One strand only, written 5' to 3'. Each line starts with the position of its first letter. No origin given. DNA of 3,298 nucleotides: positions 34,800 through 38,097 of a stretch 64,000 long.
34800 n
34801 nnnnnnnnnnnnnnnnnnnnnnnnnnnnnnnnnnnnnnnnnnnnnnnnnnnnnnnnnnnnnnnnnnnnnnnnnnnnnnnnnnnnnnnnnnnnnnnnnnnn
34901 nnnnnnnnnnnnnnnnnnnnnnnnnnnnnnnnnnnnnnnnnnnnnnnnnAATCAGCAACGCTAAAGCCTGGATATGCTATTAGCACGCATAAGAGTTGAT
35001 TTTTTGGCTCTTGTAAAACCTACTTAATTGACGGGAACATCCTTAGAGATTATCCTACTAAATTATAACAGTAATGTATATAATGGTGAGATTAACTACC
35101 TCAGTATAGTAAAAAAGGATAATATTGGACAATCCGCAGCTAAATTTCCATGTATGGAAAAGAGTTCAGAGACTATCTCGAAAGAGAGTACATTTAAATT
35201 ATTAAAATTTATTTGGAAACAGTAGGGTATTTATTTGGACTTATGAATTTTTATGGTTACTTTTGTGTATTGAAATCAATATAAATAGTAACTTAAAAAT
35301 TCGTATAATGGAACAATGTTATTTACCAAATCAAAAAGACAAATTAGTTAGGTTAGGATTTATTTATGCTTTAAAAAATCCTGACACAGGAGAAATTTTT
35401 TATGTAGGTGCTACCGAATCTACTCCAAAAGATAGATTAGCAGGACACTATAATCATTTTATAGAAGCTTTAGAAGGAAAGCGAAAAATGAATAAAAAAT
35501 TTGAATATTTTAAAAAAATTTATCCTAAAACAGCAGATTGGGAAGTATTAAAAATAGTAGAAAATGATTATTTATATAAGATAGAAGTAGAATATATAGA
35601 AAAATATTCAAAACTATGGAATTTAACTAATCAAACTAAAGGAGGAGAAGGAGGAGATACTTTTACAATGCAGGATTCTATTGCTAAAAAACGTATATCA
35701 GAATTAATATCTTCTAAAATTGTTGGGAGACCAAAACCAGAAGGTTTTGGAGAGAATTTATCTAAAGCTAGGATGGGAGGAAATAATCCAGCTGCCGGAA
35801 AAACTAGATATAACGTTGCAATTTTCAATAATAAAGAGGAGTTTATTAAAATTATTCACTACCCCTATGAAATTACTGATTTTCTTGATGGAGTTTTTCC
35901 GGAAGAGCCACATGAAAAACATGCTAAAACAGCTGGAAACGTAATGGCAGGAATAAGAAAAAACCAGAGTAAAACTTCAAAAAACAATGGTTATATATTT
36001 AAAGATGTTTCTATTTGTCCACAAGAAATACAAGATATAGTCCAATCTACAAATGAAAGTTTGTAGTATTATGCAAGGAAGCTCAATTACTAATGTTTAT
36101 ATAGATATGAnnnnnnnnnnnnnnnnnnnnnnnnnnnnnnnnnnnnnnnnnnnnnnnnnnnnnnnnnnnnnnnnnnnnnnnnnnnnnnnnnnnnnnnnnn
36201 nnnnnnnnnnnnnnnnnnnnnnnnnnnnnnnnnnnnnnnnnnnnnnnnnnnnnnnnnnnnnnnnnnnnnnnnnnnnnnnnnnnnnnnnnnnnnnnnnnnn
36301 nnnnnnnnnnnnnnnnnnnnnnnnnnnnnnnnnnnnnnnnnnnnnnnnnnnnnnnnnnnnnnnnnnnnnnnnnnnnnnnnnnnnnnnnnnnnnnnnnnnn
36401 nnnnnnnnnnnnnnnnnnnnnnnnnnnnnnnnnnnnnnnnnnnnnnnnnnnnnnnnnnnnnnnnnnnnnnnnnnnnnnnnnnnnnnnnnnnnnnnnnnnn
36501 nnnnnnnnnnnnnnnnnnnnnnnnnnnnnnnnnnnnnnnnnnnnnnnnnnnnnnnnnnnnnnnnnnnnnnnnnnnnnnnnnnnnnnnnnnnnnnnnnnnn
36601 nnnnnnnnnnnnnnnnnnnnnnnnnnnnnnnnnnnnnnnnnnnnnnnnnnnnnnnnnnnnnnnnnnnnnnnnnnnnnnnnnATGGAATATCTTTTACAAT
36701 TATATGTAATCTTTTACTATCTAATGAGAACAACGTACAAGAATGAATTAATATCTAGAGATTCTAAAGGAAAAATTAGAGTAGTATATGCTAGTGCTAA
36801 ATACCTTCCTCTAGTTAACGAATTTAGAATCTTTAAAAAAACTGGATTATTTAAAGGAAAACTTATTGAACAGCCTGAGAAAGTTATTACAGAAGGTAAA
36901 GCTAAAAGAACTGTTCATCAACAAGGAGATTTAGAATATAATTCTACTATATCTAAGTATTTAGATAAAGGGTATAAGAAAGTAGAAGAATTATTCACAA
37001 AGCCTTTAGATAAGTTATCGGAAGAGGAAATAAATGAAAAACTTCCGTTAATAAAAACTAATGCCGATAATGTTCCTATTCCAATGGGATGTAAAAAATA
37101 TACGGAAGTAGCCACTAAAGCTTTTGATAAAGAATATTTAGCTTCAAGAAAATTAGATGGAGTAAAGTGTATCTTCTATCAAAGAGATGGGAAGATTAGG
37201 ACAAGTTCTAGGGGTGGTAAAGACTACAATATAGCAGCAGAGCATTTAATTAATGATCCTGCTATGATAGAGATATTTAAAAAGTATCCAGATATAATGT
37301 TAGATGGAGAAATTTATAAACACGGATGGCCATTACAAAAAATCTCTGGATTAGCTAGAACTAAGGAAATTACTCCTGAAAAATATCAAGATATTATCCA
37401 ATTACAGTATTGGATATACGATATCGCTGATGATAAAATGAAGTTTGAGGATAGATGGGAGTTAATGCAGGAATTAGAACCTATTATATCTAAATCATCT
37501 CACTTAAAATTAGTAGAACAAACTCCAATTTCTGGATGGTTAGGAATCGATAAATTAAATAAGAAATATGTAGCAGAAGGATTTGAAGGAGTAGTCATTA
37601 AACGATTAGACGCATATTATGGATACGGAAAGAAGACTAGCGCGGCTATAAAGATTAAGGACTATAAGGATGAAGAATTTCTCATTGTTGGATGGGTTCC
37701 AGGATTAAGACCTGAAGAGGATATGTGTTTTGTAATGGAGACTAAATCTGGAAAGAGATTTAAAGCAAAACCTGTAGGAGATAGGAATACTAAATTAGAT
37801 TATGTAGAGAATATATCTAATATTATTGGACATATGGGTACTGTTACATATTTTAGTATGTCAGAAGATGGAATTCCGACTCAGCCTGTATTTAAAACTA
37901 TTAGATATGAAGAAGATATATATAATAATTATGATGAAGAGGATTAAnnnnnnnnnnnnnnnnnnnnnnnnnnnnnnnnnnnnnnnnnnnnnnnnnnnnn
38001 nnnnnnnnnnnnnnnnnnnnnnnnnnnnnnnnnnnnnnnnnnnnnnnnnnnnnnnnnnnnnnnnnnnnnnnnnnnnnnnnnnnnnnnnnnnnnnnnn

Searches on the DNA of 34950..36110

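Call 87: search_rna_families(source=window, start=34950, end=36110, threshold=evalue, max_evalue=0.01)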
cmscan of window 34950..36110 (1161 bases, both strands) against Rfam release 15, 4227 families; matches with E-value up to 0.01: 1.
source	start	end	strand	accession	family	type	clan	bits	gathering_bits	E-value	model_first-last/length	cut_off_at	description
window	35024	35184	+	RF00028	Intron_gpI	Intron;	-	27.5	50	9.9e-05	55-152/253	no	Group I catalytic intron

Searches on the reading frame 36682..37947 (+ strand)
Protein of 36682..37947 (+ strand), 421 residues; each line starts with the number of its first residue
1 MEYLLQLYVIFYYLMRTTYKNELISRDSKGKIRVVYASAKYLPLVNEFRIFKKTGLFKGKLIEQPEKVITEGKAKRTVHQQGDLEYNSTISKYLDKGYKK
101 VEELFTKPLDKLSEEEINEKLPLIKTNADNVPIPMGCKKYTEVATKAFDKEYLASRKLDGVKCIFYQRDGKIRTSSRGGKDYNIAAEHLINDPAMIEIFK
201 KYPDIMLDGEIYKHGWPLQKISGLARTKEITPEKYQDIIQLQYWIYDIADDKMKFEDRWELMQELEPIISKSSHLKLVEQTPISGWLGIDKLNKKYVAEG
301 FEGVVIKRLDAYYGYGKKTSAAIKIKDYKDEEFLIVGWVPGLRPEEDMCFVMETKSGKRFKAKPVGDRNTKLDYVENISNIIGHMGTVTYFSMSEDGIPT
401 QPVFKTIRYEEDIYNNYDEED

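Call 25: search_protein_families(library=phrogs, proteins=[window:36682-37947:+], max_evalue=0.001)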
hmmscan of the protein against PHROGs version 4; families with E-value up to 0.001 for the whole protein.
window:36682-37947:+ (421 aa): 1 family
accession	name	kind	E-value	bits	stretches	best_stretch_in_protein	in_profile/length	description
phrog_114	-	DNA, RNA and nucleotide metabolism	1.1e-55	190.4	1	88-417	177-507/634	ATP-dependent DNA ligase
